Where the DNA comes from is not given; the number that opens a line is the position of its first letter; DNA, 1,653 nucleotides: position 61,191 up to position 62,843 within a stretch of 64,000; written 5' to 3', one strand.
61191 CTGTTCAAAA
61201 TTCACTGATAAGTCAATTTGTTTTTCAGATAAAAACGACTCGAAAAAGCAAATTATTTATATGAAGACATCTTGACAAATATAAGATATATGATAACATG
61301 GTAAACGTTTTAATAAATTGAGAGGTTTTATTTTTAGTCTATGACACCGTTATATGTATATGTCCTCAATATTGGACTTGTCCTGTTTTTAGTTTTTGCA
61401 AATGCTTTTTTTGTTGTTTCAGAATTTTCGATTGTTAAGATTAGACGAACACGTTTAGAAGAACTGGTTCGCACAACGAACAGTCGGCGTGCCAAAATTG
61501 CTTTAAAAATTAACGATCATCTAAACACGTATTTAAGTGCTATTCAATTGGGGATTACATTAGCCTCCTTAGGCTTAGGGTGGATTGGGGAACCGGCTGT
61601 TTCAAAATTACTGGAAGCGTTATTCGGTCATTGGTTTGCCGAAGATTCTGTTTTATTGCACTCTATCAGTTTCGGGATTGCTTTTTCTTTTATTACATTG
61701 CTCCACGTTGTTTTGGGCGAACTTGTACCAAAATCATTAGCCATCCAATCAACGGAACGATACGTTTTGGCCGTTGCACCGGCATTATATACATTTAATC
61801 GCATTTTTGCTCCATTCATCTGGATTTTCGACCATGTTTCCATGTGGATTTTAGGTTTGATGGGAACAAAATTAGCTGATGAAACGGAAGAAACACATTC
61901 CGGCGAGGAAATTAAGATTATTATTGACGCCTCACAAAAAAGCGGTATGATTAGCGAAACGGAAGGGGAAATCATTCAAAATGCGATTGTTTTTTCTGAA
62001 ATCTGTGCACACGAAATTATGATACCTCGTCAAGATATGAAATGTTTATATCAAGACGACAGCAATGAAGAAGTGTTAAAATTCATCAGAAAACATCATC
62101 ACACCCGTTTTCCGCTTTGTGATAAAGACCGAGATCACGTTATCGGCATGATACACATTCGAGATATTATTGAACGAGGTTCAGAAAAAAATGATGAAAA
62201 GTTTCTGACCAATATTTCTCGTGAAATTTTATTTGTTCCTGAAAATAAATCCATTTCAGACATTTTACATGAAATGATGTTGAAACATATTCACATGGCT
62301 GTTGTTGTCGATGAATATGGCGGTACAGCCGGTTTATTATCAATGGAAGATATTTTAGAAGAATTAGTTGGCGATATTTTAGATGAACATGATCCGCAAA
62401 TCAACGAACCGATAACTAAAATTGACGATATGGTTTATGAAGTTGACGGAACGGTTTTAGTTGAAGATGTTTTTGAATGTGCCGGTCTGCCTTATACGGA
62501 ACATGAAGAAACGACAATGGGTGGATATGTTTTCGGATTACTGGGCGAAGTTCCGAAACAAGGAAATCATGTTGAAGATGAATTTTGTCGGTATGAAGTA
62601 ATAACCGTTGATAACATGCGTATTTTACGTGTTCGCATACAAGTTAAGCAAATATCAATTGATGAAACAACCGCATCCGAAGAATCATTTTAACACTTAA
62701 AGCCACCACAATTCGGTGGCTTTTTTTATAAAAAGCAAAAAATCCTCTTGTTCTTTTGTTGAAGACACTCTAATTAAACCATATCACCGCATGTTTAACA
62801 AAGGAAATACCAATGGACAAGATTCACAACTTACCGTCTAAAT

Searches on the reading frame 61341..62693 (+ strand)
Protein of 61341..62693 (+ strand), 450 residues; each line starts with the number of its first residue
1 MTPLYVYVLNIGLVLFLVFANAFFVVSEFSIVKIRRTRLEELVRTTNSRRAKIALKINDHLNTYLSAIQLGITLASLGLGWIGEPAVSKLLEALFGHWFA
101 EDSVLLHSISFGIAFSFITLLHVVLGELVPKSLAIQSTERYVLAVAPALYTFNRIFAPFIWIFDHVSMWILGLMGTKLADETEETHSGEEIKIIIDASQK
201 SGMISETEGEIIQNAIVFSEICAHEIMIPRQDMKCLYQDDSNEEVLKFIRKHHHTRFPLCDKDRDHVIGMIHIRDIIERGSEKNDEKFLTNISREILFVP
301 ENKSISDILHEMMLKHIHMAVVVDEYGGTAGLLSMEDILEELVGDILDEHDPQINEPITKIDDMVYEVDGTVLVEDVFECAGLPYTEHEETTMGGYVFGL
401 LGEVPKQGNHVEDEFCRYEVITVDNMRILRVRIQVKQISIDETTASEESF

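Call 38: search_protein_families(library=pfam, max_evalue=0.00001, proteins=[window:61341-62693:+])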
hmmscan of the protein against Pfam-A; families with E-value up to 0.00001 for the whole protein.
window:61341-62693:+ (450 aa): 3 families
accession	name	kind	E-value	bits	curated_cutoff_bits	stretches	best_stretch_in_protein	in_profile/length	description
PF01595.25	CNNM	-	1.5e-50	171.8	28.4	1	14-208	3-181/181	Cyclin M transmembrane N-terminal domain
PF00571.33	CBS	-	8.1e-19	68.1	24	2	228-279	4-54/57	CBS domain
PF03471.22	CorC_HlyC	-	2.6e-13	50.2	27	1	360-435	2-79/81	Transporter associated domain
